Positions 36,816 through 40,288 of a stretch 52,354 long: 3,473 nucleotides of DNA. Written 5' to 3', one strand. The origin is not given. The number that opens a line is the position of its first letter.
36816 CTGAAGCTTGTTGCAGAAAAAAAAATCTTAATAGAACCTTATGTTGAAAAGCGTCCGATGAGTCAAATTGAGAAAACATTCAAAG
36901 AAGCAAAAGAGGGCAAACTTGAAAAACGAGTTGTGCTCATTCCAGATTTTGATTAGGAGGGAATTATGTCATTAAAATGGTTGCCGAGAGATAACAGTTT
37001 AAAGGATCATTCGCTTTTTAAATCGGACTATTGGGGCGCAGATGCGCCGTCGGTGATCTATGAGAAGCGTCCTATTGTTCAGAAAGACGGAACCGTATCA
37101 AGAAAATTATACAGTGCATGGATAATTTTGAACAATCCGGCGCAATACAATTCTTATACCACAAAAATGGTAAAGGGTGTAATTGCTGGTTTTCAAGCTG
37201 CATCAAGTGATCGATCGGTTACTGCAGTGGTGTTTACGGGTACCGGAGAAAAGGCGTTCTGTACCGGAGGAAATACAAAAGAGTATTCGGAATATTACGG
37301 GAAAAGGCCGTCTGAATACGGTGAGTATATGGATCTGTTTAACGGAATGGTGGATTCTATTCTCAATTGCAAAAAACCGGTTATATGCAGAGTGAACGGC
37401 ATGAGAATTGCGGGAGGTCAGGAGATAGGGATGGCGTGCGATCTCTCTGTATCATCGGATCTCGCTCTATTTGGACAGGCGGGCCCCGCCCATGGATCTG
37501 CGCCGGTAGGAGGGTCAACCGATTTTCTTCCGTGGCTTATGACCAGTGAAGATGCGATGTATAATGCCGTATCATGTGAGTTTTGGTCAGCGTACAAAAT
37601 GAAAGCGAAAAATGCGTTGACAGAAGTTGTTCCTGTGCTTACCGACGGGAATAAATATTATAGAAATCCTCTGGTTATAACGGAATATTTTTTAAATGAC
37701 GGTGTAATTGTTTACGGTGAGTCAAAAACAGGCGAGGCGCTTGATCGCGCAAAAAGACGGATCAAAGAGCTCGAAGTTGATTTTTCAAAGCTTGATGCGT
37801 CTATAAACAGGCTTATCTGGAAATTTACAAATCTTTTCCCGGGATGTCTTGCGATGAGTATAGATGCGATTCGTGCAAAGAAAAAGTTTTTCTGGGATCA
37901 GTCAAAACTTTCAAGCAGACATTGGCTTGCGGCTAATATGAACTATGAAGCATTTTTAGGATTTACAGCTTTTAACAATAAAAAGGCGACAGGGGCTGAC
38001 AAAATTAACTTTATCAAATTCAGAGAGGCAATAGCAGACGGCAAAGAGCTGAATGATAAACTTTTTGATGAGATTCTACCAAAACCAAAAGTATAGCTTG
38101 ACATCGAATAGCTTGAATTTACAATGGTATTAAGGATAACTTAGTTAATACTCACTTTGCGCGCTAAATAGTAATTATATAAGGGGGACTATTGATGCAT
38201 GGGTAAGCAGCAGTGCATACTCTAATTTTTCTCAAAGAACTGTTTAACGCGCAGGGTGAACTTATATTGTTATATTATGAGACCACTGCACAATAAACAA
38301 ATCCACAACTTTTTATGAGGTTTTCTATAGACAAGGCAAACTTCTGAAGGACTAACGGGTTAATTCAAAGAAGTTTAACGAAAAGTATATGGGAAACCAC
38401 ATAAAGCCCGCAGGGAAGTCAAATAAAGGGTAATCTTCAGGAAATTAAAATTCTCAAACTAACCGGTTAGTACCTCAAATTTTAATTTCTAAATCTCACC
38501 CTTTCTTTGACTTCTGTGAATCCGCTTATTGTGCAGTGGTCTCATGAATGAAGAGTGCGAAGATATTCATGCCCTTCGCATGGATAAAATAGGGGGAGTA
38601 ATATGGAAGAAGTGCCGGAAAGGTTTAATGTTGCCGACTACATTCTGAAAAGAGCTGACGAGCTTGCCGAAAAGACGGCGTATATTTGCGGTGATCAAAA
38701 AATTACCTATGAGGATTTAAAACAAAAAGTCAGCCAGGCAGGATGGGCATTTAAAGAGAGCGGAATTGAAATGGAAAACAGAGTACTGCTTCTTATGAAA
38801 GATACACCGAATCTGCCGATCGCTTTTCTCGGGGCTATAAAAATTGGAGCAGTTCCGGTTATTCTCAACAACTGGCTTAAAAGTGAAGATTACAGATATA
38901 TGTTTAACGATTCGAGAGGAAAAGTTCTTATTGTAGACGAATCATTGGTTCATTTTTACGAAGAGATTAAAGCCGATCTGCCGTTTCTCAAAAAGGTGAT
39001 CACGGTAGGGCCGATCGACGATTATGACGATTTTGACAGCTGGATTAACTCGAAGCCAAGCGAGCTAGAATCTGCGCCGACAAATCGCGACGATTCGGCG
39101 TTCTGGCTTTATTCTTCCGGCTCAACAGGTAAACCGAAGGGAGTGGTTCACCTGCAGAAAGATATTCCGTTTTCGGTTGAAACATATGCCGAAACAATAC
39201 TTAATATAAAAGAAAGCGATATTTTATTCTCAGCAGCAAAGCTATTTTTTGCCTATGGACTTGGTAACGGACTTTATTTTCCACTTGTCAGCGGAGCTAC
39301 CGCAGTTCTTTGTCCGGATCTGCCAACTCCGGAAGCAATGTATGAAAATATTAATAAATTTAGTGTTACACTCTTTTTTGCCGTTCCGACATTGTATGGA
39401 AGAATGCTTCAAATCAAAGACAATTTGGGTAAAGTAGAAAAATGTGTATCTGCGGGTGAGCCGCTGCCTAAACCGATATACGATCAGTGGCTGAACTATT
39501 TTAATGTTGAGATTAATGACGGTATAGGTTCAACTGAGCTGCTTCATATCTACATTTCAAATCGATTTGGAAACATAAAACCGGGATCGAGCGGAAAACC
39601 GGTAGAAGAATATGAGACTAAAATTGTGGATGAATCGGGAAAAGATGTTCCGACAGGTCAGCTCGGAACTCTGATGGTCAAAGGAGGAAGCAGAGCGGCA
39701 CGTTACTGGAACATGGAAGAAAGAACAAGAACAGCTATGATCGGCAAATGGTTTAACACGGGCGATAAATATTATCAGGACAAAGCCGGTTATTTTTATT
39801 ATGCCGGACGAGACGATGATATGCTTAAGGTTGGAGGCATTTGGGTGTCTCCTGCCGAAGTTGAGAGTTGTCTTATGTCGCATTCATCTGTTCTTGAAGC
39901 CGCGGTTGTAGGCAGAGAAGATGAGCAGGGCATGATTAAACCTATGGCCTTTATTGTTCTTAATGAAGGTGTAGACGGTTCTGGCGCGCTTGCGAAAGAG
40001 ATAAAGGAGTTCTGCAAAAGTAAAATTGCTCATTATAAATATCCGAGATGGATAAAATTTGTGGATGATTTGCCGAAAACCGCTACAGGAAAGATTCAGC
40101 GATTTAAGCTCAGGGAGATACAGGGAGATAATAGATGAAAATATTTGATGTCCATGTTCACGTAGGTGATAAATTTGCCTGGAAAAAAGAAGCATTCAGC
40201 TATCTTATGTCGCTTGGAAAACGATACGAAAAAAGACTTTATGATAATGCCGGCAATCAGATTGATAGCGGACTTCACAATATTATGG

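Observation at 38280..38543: Dense, ORF-less, TIR-bounded element family (typically ~260 bp) that I cannot place in a named family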

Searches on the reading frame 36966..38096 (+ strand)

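Call 50: search_protein_families(library=pfam, proteins=[window:36966-38096:+], max_evalue=0.001)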
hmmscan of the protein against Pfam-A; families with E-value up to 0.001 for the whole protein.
window:36966-38096:+ (376 aa): 2 families
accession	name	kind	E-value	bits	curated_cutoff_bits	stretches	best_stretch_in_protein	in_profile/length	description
PF00378.25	ECH_1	-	5e-28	98.5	27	1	52-223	8-175/251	Enoyl-CoA hydratase/isomerase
PF16113.10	ECH_2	-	8.2e-18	65.4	27.2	1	52-221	3-171/335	Enoyl-CoA hydratase/isomerase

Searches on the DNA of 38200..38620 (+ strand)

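Call 32: search_dna_similar(query=window:38270-38552:+, collection=plasmids, mode=distant, max_evalue=0.01)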
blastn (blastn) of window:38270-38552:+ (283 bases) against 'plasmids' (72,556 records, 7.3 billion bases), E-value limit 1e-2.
No match.
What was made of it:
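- Tried and rejected: BLAST of the element against PLSDB plasmids gave no match (call 32).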

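Call 33: search_rna_families(source=window, start=38200, end=38620, threshold=evalue, max_evalue=10)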
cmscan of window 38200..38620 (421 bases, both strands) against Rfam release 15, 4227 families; matches with E-value up to 10: 6.
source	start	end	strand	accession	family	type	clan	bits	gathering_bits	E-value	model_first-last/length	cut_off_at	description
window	38225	38346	+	RF02179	ST7-AS1_1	Gene; lncRNA;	-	19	45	4.8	1-117/117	no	ST7 antisense RNA 1 conserved region 1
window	38419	38510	-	RF03743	MIR7696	Gene; miRNA;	-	18.4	83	0.82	1-88/88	no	MIR7696 microRNA precursor family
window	38411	38518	+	RF04128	MIR8562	Gene; miRNA;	-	17.5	211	0.65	62-181/242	no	MIR8562 microRNA precursor family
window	38424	38503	-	RF04127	MIR8007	Gene; miRNA;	-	13.7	195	3.9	1-226/226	no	MIR8007 microRNA precursor family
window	38424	38503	-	RF04130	MIR7996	Gene; miRNA;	-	13.4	119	9.2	1-190/190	no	MIR7996 microRNA precursor family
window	38510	38554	-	RF00283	SCARNA18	Gene; snRNA; snoRNA; scaRNA;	-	13.2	40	5.6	1-83/83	no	small Cajal body-specific RNA 18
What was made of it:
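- On Any Rfam RNA family: Only chance hairpin hits of 19 bits or less appear in the focal region (call 33).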

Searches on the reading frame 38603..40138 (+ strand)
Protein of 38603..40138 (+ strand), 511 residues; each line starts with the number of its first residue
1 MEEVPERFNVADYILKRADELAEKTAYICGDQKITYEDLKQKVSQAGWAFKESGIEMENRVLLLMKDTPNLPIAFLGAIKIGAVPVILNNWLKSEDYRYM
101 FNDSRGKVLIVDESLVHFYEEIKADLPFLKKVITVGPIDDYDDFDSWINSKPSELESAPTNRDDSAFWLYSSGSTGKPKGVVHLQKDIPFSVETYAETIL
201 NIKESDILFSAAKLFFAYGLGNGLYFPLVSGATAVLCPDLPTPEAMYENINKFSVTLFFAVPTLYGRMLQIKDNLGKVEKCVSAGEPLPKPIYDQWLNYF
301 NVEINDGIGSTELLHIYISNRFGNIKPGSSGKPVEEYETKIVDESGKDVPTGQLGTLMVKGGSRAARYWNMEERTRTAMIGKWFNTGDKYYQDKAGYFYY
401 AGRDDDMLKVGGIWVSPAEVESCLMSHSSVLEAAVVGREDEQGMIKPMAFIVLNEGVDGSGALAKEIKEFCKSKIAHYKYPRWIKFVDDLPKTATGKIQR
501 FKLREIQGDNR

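Call 27: find_encoding_contigs(protein=window:38603-40138:+, flank=3000, max_places=6)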
Protein window:38603-40138:+ (511 aa): no gene with exactly this product is on record in the collection.
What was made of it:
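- Tried and rejected: Exact look-up of a window protein found nothing on record (call 27).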

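Call 50: search_protein_families(library=pfam, proteins=[window:38603-40138:+], max_evalue=0.001)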
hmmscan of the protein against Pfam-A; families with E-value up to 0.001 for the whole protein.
window:38603-40138:+ (511 aa): 2 families
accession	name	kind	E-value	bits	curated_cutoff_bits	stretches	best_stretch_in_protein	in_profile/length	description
PF00501.34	AMP-binding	-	8.1e-71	239.3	29.9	1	17-369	4-384/384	AMP-binding enzyme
PF13193.12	AMP-binding_C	-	2.1e-21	77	24.5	1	419-497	1-76/76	AMP-binding enzyme C-terminal domain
